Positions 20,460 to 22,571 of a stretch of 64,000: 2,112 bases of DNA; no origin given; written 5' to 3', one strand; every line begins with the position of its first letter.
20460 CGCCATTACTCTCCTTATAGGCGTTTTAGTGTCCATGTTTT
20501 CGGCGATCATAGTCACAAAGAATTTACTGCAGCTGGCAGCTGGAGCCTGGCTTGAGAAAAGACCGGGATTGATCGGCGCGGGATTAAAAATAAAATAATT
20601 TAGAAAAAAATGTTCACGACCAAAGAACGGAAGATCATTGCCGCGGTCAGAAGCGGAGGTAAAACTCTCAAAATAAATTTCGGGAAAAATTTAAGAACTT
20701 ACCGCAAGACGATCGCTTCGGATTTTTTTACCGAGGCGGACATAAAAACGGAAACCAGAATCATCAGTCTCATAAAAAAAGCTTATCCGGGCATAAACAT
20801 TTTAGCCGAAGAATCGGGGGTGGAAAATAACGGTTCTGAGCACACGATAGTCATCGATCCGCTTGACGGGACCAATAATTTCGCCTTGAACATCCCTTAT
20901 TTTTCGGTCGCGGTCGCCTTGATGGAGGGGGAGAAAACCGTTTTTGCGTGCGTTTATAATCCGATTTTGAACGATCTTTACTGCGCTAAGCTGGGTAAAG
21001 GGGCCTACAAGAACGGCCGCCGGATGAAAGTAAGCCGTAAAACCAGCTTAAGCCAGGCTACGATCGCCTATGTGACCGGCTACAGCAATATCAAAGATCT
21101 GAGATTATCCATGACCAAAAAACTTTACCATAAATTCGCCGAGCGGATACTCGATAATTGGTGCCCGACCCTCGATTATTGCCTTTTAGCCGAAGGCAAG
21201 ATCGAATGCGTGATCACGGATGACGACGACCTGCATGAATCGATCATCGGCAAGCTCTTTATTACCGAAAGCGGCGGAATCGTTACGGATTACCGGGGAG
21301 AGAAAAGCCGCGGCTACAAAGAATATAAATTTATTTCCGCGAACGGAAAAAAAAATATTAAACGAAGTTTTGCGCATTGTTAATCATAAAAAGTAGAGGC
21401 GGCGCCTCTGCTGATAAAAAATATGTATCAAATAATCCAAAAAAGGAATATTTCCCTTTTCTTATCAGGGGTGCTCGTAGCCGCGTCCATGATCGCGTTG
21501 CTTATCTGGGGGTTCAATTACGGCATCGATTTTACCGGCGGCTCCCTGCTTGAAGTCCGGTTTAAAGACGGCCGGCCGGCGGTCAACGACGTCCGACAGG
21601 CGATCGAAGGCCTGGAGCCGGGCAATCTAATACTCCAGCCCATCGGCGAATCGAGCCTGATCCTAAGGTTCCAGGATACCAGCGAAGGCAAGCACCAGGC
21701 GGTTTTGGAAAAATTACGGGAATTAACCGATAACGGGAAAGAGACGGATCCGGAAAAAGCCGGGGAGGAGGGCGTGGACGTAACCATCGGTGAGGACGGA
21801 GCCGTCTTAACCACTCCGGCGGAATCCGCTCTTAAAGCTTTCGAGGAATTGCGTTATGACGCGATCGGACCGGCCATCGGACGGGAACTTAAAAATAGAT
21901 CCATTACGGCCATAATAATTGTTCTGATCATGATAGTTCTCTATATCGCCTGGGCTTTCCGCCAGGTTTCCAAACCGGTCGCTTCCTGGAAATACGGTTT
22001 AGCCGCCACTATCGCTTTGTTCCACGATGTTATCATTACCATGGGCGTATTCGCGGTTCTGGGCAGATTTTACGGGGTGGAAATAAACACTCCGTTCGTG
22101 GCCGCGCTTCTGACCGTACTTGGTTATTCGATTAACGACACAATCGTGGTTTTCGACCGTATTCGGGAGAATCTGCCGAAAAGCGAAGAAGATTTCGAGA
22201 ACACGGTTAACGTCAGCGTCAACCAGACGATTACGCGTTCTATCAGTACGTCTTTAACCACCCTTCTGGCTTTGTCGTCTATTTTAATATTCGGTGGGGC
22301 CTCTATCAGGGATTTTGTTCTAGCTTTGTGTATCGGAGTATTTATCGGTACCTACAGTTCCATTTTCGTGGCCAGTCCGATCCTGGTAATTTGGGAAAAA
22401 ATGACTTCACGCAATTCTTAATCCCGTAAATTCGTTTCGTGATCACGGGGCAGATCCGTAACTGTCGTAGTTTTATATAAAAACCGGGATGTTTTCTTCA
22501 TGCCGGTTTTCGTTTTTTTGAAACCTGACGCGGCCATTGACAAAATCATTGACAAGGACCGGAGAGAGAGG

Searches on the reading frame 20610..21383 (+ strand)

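Call 9: search_protein_families(library=pfam, proteins=[window:20610-21383:+], max_evalue=0.0001)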
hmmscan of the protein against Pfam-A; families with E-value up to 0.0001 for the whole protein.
window:20610-21383:+ (257 aa): 1 family
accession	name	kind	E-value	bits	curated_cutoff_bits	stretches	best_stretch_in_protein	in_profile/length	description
PF00459.30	Inositol_P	-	4.5e-42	144.9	27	1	10-249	10-258/271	Inositol monophosphatase family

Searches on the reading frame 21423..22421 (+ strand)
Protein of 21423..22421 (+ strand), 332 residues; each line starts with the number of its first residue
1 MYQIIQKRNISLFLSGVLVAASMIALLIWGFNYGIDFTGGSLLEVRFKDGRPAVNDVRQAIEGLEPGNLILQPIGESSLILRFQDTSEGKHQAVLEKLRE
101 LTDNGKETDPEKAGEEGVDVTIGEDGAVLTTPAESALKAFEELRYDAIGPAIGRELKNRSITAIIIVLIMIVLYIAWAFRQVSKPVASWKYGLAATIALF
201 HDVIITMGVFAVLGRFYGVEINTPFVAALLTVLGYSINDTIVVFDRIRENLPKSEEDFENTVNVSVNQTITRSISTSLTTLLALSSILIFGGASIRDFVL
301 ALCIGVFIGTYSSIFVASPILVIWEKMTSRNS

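Call 9: search_protein_families(library=pfam, proteins=[window:21423-22421:+], max_evalue=0.0001)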
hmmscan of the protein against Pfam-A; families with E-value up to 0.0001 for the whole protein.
window:21423-22421:+ (332 aa): 2 families
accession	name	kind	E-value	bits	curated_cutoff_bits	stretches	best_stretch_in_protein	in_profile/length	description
PF02355.23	SecD_SecF_C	-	1.7e-59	200.9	20.5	1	137-326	10-188/189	Protein export membrane protein SecD/SecF, C-terminal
PF07549.19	Sec_GG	-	3.3e-08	33.2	20.3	1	30-48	7-25/28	SecD/SecF GG Motif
